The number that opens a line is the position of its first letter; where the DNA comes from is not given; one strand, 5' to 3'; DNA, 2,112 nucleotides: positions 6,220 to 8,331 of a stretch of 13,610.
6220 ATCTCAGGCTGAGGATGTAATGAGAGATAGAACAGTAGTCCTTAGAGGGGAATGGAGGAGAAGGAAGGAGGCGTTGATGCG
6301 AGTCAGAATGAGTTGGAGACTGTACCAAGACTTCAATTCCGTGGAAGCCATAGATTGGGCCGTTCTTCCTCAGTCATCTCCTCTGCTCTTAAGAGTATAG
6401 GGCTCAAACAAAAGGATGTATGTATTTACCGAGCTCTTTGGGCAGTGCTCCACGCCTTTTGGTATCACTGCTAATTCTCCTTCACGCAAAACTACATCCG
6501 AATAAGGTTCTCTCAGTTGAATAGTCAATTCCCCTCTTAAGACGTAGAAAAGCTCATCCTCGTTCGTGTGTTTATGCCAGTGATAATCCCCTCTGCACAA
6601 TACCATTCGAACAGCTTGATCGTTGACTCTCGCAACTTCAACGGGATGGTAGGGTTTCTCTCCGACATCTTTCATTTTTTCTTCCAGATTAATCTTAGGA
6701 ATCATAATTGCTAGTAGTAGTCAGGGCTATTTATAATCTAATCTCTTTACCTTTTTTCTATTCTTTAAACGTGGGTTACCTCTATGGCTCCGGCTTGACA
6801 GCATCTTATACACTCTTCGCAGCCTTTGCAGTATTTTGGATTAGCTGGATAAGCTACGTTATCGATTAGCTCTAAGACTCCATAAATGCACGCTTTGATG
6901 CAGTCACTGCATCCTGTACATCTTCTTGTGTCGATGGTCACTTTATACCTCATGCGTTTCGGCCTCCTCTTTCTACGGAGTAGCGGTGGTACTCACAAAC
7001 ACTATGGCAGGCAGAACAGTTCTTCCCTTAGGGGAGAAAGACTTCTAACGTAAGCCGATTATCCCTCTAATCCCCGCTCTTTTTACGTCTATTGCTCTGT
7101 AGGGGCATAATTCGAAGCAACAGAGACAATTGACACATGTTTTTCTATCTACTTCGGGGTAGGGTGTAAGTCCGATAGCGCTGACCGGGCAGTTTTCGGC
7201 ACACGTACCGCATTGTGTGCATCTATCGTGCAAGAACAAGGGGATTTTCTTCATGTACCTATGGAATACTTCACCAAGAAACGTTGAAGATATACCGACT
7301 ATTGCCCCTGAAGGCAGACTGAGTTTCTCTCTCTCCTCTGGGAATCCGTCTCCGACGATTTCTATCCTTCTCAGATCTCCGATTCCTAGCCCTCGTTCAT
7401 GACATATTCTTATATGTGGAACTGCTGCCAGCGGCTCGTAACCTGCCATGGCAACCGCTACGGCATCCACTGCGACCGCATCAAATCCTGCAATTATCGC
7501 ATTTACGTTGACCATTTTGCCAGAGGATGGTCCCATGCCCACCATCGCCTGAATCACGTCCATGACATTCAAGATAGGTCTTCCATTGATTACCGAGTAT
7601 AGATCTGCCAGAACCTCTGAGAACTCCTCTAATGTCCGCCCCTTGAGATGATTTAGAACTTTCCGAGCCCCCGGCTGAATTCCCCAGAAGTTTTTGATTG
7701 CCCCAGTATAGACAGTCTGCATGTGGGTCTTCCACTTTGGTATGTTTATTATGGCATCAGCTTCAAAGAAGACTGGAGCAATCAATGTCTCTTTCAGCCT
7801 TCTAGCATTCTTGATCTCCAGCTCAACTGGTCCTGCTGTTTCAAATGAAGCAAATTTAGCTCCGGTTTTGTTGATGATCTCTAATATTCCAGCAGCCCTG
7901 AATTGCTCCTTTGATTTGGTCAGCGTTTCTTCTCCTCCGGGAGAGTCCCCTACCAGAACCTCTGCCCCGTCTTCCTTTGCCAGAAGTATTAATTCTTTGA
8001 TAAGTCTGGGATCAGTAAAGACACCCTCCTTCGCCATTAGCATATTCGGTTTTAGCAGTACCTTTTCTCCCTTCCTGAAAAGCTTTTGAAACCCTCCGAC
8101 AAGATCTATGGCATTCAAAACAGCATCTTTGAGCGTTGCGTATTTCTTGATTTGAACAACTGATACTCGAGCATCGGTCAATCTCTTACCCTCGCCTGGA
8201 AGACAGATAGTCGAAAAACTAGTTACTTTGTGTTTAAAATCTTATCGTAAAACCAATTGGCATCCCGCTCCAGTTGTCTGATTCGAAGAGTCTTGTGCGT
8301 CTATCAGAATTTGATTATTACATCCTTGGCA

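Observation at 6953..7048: A satP pseudogene fragment appears exapted as the ribosome-binding site of the ferredoxin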

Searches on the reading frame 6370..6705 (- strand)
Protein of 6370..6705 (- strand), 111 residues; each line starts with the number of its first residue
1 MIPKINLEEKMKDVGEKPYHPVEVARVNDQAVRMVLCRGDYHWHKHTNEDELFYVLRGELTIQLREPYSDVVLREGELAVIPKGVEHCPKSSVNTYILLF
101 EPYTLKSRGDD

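Call 5: search_protein_families(library=pfam, proteins=[window:6370-6705:-], max_evalue=0.01)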
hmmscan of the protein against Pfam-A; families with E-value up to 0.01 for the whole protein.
window:6370-6705:- (111 aa): 7 families
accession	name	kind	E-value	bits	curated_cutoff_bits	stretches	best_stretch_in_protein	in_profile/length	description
PF07883.17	Cupin_2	-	1.2e-11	44.6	27.2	1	42-90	12-57/70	Cupin domain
PF06052.18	3-HAO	-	3.6e-07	30.4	25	1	4-101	6-107/151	3-hydroxyanthranilic acid dioxygenase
PF00190.28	Cupin_1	-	7.1e-06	26.1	22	1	38-92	43-102/151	Cupin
PF05899.18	Cupin_3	-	1.2e-05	25.3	23.5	1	43-86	19-61/74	EutQ-like cupin domain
PF12852.13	Cupin_6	-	0.00047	20.4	26.7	1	41-92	24-77/183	Cupin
PF08007.18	JmjC_2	-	0.0063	16.5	22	1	34-92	49-109/127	JmjC domain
PF14667.12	Polysacc_synt_C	-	0.0098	16.4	28.7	0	36-72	29-62/111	Polysaccharide biosynthesis C-terminal domain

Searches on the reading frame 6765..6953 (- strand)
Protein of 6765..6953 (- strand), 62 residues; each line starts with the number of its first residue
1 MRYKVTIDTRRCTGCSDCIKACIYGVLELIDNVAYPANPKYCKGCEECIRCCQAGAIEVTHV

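Call 5: search_protein_families(library=pfam, proteins=[window:6765-6953:-], max_evalue=0.01)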
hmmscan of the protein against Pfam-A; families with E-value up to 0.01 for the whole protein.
window:6765-6953:- (62 aa): 9 families
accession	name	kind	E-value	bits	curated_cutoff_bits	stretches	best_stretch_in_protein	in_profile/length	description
PF12837.12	Fer4_6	-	3.9e-09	36.4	25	1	4-27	1-24/24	4Fe-4S binding domain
PF12838.12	Fer4_7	-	6e-07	30.3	27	2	4-26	30-52/52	4Fe-4S dicluster domain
PF13187.11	Fer4_9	-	2.7e-06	27.7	27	1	11-57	1-52/52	4Fe-4S dicluster domain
PF13237.11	Fer4_10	-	9.2e-06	25.9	25.5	1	4-52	1-52/53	4Fe-4S dicluster domain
PF00037.32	Fer4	-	1.6e-05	24.9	21.1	1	5-27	1-23/24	4Fe-4S binding domain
PF14697.11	Fer4_21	-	3.2e-05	24.4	35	1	6-58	2-58/59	4Fe-4S dicluster domain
PF12797.12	Fer4_2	-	0.00026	21.2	24.5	1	4-22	2-20/22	4Fe-4S binding domain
PF13484.11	Fer4_16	-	0.0063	17.7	30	0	11-30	1-20/66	4Fe-4S double cluster binding domain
PF02925.21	gpD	-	0.0076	16.7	25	1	4-39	39-73/141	Bacteriophage scaffolding protein D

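Call 24: find_encoding_contigs(protein=window:6768-6953:-, flank=8000, max_places=10)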
Protein window:6768-6953:- (62 aa): no gene with exactly this product is on record in the collection.

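Call 51: find_homologous_proteins(query=window:6768-6953:-, max_evalue=1e-8)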
Query window:6768-6953:- (62 aa): 1 proteins with E <= 1e-8 among 1 candidates. Only proteins of 34 to 109 residues were searched: fused or split forms outside these lengths cannot appear, so this answer is no evidence that the protein stands alone or is whole; lengths 'longer' or 'shorter' looks for them.
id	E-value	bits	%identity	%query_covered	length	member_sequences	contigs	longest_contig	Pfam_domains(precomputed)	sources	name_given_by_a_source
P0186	1.1e-35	138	100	100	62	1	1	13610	PF12837.13,PF00037.33,PF12838.13,PF13237.12,PF13187.12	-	-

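Call 61: search_protein_representatives(protein=window:6768-6953:-)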
Query: 62 residues. Proteins with E-value up to 0.001 (for the whole library): 1130; up to 1e-10: 11; up to 1e-30: 0. The best 150 are listed.
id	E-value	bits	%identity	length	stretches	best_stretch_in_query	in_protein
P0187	2.9e-20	87.7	48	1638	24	32-55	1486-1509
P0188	3.7e-17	77.9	54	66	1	1-61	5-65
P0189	5.4e-17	77.4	27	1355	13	29-59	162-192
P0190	5.5e-16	74.2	49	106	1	2-62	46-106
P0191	1.0e-15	73.4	67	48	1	1-48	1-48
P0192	1.2e-15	73.1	39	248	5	5-60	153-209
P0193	4.5e-15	71.3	49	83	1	2-60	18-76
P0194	4.8e-15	71.3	32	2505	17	14-48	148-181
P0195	9.9e-13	64.0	40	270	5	4-59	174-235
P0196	3.3e-11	59.2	36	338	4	5-60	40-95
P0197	8.9e-11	57.8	37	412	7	4-61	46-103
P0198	1.9e-10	56.7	45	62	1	1-62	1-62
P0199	2.8e-10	56.2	44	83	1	1-61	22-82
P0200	6.7e-10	55.0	39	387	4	7-59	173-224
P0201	7.7e-10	54.8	45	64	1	3-60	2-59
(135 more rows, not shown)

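Call 63: find_encoding_contigs(protein=P0191, flank=6000, max_places=6)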
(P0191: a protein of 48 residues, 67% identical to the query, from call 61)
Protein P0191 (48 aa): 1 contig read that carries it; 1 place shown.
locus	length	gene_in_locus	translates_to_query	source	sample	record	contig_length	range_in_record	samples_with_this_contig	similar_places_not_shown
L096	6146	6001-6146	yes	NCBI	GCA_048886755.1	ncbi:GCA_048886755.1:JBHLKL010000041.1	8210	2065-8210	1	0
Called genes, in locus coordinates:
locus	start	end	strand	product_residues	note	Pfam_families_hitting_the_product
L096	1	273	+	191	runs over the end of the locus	-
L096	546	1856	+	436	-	PF02040:ArsB, PF03600:CitMHS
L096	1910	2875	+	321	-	PF00296:Bac_luciferase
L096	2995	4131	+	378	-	PF04015:DUF362, PF14697:Fer4_21 (faint), PF00037:Fer4 (weak), PF12797:Fer4_2 (faint), PF12837:Fer4_6 (faint), PF12838:Fer4_7 (faint)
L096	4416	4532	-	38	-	PF23477:zf_Tbcl_2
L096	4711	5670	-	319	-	PF04055:Radical_SAM, PF13353:Fer4_12 (faint)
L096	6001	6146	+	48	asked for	PF12838:Fer4_7 (weak), PF12797:Fer4_2 (weak), PF00037:Fer4, PF12837:Fer4_6, PF13237:Fer4_10 (weak), PF13187:Fer4_9 (faint)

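Call 64: find_encoding_contigs(protein=P0188, flank=6000, max_places=6)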
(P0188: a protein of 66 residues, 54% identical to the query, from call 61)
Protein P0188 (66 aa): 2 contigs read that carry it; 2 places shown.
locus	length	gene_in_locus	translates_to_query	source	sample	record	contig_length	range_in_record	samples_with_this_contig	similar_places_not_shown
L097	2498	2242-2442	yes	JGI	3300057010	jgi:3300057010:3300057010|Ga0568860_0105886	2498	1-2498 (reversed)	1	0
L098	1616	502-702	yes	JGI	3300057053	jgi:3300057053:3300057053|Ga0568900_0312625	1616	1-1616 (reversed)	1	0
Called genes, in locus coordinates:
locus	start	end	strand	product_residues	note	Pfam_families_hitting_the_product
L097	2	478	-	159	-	?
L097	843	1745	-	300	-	PF00753:Lactamase_B, PF12706:Lactamase_B_2 (weak)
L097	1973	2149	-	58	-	-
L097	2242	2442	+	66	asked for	PF25160:LdpA_Fe-S-bd (faint), PF12797:Fer4_2 (weak), PF00037:Fer4 (faint), PF12837:Fer4_6, PF13237:Fer4_10, PF14697:Fer4_21, PF12838:Fer4_7, PF13187:Fer4_9 (weak)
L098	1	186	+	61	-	?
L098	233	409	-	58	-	-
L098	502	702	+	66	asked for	PF25160:LdpA_Fe-S-bd (faint), PF12797:Fer4_2 (weak), PF00037:Fer4 (faint), PF12837:Fer4_6, PF13237:Fer4_10, PF14697:Fer4_21, PF12838:Fer4_7, PF13187:Fer4_9 (weak)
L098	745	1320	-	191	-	PF07920:DUF1684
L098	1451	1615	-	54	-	?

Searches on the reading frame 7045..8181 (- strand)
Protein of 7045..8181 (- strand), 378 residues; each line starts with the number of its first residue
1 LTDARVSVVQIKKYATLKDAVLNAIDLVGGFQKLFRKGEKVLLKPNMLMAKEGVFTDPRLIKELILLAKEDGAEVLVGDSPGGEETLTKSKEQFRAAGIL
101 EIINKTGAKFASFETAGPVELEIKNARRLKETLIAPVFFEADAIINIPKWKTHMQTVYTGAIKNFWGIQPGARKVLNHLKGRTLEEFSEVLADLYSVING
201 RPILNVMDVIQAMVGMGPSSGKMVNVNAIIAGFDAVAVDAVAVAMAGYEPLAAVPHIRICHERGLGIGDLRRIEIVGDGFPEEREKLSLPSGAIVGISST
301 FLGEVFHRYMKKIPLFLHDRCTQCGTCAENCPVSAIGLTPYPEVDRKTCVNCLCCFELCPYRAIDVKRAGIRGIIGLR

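Call 5: search_protein_families(library=pfam, proteins=[window:7045-8181:-], max_evalue=0.01)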
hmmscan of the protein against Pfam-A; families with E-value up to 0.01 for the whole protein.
window:7045-8181:- (378 aa): 11 families
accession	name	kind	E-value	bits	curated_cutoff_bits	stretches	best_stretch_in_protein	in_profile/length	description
PF04015.17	DUF362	-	7.2e-48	163.7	24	1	41-243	1-199/200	Domain of unknown function (DUF362)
PF00037.32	Fer4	-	1.3e-09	37.9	21.1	2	318-336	5-23/24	4Fe-4S binding domain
PF12837.12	Fer4_6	-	5.8e-08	32.8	25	1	316-336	4-24/24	4Fe-4S binding domain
PF12797.12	Fer4_2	-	1.8e-06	28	24.5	1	314-333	3-22/22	4Fe-4S binding domain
PF12838.12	Fer4_7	-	2.4e-06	28.4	27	1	320-363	1-52/52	4Fe-4S dicluster domain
PF14697.11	Fer4_21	-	0.0002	21.9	35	0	316-336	36-57/59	4Fe-4S dicluster domain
PF13187.11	Fer4_9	-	0.00036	21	27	1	320-364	1-52/52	4Fe-4S dicluster domain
PF13484.11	Fer4_16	-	0.00039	21.6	30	1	320-350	1-30/66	4Fe-4S double cluster binding domain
PF13237.11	Fer4_10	-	0.00093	19.5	25.5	0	318-360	6-53/53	4Fe-4S dicluster domain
PF12798.12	Fer4_3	-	0.0027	18.9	27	0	321-335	1-15/15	4Fe-4S binding domain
PF13534.11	Fer4_17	-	0.0068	17.4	22.2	0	320-332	45-57/61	4Fe-4S dicluster domain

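Call 23: find_related_loci(query=window:7048-8181:-, collection=genome_contigs, flank=6000)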
Query window:7048-8181:- (378 aa) in genome_contigs; peptide patterns used: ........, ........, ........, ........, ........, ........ (x = any residue, [..] = any of these).
62 stretches matched a pattern; 14 encode a relative of the query (tblastn E <= 1e-3); 14 distinct loci.
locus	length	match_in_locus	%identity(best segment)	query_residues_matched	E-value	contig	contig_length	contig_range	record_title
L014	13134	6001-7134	85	1-378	0e+0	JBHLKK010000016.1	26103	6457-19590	MAG: Candidatus Hodarchaeota archaeon isolate DZ1B.307 DZ1B.307@4549, whole genome shotgun sequence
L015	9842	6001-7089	35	1-364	3e-61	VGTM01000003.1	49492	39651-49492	MAG: Methanobacteriota archaeon isolate K_DeepCast_300m_m2_256 K_DeepCast_300m_m2_256_Ga0194111_10000463, whole genome s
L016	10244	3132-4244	34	3-376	1e-59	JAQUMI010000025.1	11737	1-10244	MAG: Candidatus Omnitrophota bacterium isolate STD1_150 NODE_14936_length_11737_cov_6.972179_Sandtown_D1, whole genome s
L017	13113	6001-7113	34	3-376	1e-59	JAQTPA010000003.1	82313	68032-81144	MAG: Candidatus Omnitrophota bacterium isolate STB_105 NODE_616_length_82313_cov_19.797021_Sandtown_B, whole genome shot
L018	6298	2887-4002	33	3-377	4e-58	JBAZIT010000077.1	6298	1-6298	MAG: Candidatus Omnitrophota bacterium isolate SO_2017_LW4_101 scaffold_24040_c1_LW137-91_2017, whole genome shotgun seq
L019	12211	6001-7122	33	1-377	1e-55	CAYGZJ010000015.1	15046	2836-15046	MAG TPA_asm: uncultured Planctomycetales bacterium isolate ERP119294_co1_460 genome assembly, contig: NODE_5151_length_1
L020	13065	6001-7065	35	17-375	3e-55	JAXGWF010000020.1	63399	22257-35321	MAG: Geobacteraceae bacterium isolate AnMBR.bin460 bin460_20, whole genome shotgun sequence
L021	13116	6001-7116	33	3-377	7e-53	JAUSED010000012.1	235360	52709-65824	MAG: Candidatus Omnitrophota bacterium isolate E14_maxbin.165 E14_k141_657840, whole genome shotgun sequence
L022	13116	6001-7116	32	3-377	8e-53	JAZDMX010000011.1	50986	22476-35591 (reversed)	MAG: Candidatus Omnitrophota bacterium isolate MEGAHIT-group-0.683 k141_12080311, whole genome shotgun sequence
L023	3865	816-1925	33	4-377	3e-52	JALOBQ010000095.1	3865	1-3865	MAG: Candidatus Omnitrophota bacterium isolate SO_2017_LW3 bin 3 NODE_93803_length_3865_cov_2.234082_LW162_2017, whole g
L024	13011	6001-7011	34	35-374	1e-46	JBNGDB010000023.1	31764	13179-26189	MAG: Methanomicrobiales archaeon isolate E05-015 bin9.fa-23, whole genome shotgun sequence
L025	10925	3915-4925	32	28-368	7e-45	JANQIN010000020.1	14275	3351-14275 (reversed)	MAG: Thermodesulfobacteriota bacterium isolate PL24a_bin.57 k99_8226085, whole genome shotgun sequence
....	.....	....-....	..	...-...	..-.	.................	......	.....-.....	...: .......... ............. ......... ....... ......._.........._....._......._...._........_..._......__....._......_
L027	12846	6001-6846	37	290-365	1e-5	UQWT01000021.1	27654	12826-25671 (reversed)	uncultured Bacteroidales bacterium isolate UMGS715 genome assembly, contig: NODE_1048_length_27654_cov_56.597853, whole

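Call 36: find_homologous_proteins(query=window:7048-8181:-, max_evalue=1e-60)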
Query window:7048-8181:- (378 aa): 61 proteins with E <= 1e-60 among 8000 candidates. Only proteins of 207 to 662 residues were searched: fused or split forms outside these lengths cannot appear, so this answer is no evidence that the protein stands alone or is whole; lengths 'longer' or 'shorter' looks for them.
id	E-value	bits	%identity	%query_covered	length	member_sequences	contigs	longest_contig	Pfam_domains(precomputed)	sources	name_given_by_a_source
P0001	1.2e-250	849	100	100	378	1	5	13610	PF04015.18,PF12797.13,PF12837.13,PF00037.33,PF12838.13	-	-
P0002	1.0e-218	744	85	100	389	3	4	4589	PF14697.12,PF04015.18,PF12797.13,PF12837.13,PF00037.33,PF12838.13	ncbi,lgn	-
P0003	1.8e-216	737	85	100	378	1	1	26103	PF04015.18,PF12797.13,PF12837.13,PF00037.33,PF12838.13,PF13187.12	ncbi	ncbi:MAG: DUF362 domain-containing protein [Candidatus Hodarchaeota archaeon]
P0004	2.5e-210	717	82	100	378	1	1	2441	PF04015.18,PF12797.13,PF12837.13,PF00037.33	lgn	-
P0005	6.4e-100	353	45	99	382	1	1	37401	PF04015.18,PF12837.13,PF00037.33,PF12838.13,PF13237.12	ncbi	-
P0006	2.1e-98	348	45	99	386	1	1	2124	PF14697.12,PF04015.18,PF12837.13,PF00037.33,PF12838.13,PF13237.12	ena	-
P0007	6.6e-97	343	45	100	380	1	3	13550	PF14697.12,PF04015.18,PF12797.13,PF12837.13,PF00037.33,PF12838.13,PF13187.12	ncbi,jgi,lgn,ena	ncbi:MAG: DUF362 domain-containing protein [Candidatus Helarchaeota archaeon]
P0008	9.8e-95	336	43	99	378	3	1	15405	PF14697.12,PF04015.18,PF12837.13,PF00037.33,PF12838.13,PF13237.12,PF13187.12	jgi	jgi:uncharacterized protein (DUF362 family)/Pyruvate/2-oxoacid:ferredoxin oxidoreductase delta subun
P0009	1.3e-93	332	43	99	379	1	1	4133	PF04015.18,PF12797.13,PF12837.13,PF00037.33,PF12838.13,PF13187.12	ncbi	-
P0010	3.7e-93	331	44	99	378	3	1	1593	PF14697.12,PF04015.18,PF12797.13,PF12837.13,PF00037.33,PF12838.13,PF13187.12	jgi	jgi:uncharacterized protein (DUF362 family)/Pyruvate/2-oxoacid:ferredoxin oxidoreductase delta subun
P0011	3.4e-79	285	42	99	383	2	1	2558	PF14697.12,PF04015.18,PF12837.13,PF00037.33,PF12838.13,PF13237.12,PF13187.12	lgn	-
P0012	1.4e-78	283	42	99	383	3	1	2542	PF14697.12,PF04015.18,PF12837.13,PF00037.33,PF12838.13,PF13237.12,PF13187.12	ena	-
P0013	4.5e-73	265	40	98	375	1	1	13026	PF14697.12,PF04015.18,PF12837.13,PF00037.33,PF13237.12,PF13187.12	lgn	-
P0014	2.3e-69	253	39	99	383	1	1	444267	PF04015.18,PF12797.13,PF12837.13,PF00037.33,PF12838.13,PF13237.12,PF13187.12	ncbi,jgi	ncbi:MAG: DUF362 domain-containing protein [Candidatus Helarchaeota archaeon]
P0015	4.9e-69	252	37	98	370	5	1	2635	PF04015.18,PF12797.13,PF12837.13,PF00037.33,PF12838.13,PF13237.12,PF13187.12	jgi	-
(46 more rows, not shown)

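Call 37: find_encoding_contigs(protein=P0001, flank=8000, max_places=10)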
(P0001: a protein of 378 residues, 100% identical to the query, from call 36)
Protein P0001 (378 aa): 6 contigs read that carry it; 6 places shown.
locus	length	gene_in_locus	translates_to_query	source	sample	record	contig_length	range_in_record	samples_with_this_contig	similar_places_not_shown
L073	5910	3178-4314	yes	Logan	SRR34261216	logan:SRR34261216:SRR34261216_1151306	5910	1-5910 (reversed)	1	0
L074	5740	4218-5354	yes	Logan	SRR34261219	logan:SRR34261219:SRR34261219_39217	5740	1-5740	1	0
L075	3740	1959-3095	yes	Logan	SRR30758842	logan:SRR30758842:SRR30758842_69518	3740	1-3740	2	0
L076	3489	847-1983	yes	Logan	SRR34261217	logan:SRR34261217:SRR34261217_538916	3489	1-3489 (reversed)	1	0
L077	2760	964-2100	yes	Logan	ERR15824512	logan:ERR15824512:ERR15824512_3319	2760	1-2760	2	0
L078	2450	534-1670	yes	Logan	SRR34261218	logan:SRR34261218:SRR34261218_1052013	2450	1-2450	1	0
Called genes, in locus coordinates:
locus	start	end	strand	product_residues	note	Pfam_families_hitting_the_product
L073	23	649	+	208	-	-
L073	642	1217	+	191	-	-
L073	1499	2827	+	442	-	PF02040:ArsB, PF03600:CitMHS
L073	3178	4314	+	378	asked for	PF04015:DUF362, PF00037:Fer4 (weak), PF12797:Fer4_2 (faint), PF12837:Fer4_6 (faint), PF12838:Fer4_7 (weak)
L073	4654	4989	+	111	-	PF06052:3-HAO (weak), PF00190:Cupin_1 (weak), PF05899:Cupin_3 (weak), PF07883:Cupin_2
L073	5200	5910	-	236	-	?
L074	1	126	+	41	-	?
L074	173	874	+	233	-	PF00174:Oxidored_molyb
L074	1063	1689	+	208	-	-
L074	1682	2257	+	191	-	-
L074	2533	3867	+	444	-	PF02040:ArsB, PF03600:CitMHS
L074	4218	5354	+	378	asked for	PF04015:DUF362, PF00037:Fer4 (weak), PF12797:Fer4_2 (faint), PF12837:Fer4_6 (faint), PF12838:Fer4_7 (weak)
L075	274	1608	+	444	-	PF02040:ArsB, PF03600:CitMHS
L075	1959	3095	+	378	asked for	PF04015:DUF362, PF00037:Fer4 (weak), PF12797:Fer4_2 (faint), PF12837:Fer4_6 (faint), PF12838:Fer4_7 (weak)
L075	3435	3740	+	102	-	?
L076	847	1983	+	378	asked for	PF04015:DUF362, PF00037:Fer4 (weak), PF12797:Fer4_2 (faint), PF12837:Fer4_6 (faint), PF12838:Fer4_7 (weak)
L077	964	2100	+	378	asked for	PF04015:DUF362, PF00037:Fer4 (weak), PF12797:Fer4_2 (faint), PF12837:Fer4_6 (faint), PF12838:Fer4_7 (weak)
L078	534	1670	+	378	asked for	PF04015:DUF362, PF00037:Fer4 (weak), PF12797:Fer4_2 (faint), PF12837:Fer4_6 (faint), PF12838:Fer4_7 (weak)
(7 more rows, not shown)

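Call 38: find_encoding_contigs(protein=P0002, flank=8000, max_places=10)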
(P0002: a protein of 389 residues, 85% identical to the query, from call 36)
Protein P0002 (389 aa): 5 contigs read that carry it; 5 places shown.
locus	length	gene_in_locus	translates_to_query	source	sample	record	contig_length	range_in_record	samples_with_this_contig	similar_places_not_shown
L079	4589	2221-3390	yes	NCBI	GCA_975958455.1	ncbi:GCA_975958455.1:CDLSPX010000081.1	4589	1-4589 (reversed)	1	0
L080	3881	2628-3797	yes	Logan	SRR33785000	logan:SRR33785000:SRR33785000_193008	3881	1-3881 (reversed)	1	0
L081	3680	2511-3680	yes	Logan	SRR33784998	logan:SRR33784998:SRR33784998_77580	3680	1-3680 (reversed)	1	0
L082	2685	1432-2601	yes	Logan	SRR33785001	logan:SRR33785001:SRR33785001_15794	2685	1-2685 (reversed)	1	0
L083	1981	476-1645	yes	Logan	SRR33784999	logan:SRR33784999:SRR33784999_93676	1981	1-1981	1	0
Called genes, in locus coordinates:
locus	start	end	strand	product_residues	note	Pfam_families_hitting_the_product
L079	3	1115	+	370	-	?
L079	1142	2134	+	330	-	PF00296:Bac_luciferase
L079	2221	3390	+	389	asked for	PF04015:DUF362, PF14697:Fer4_21 (faint), PF00037:Fer4 (weak), PF12797:Fer4_2 (faint), PF12837:Fer4_6 (faint), PF12838:Fer4_7 (faint)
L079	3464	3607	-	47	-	-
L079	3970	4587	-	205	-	?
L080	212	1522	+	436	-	PF02040:ArsB, PF03600:CitMHS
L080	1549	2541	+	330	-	PF00296:Bac_luciferase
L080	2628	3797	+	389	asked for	PF04015:DUF362, PF14697:Fer4_21 (faint), PF00037:Fer4 (weak), PF12797:Fer4_2 (faint), PF12837:Fer4_6 (faint), PF12838:Fer4_7 (faint)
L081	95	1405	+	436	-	PF02040:ArsB, PF03600:CitMHS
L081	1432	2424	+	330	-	PF00296:Bac_luciferase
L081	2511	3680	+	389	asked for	PF04015:DUF362, PF14697:Fer4_21 (faint), PF00037:Fer4 (weak), PF12797:Fer4_2 (faint), PF12837:Fer4_6 (faint), PF12838:Fer4_7 (faint)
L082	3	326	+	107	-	?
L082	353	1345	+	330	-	PF00296:Bac_luciferase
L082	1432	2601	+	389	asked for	PF04015:DUF362, PF14697:Fer4_21 (faint), PF00037:Fer4 (weak), PF12797:Fer4_2 (faint), PF12837:Fer4_6 (faint), PF12838:Fer4_7 (faint)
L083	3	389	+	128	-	?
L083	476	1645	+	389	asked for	PF04015:DUF362, PF14697:Fer4_21 (faint), PF00037:Fer4 (weak), PF12797:Fer4_2 (faint), PF12837:Fer4_6 (faint), PF12838:Fer4_7 (faint)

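Call 39: find_encoding_contigs(protein=P0004, flank=8000, max_places=10)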
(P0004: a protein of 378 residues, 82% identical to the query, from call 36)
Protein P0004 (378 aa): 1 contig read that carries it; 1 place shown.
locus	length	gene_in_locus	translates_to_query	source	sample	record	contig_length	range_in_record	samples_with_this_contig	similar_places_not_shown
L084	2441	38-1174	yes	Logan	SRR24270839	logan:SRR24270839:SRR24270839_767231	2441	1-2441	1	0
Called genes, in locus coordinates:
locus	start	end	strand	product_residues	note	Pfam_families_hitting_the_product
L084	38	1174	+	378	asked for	PF04015:DUF362, PF00037:Fer4 (weak), PF12797:Fer4_2 (weak), PF12837:Fer4_6 (weak)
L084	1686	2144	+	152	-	-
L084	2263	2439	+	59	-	?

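Call 41: find_encoding_contigs(protein=L084:1686-2141:+, flank=8000, max_places=10)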
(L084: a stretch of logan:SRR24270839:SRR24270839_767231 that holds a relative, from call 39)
Protein L084:1686-2141:+ (152 aa): 1 contig read that carries it; 1 place shown.
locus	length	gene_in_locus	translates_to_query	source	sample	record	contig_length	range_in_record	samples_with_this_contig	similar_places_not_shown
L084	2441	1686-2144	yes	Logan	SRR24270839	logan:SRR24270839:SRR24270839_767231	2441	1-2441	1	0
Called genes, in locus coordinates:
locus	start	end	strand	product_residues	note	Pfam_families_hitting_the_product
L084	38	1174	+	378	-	PF04015:DUF362, PF00037:Fer4 (weak), PF12797:Fer4_2 (weak), PF12837:Fer4_6 (weak)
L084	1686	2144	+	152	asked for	-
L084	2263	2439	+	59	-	?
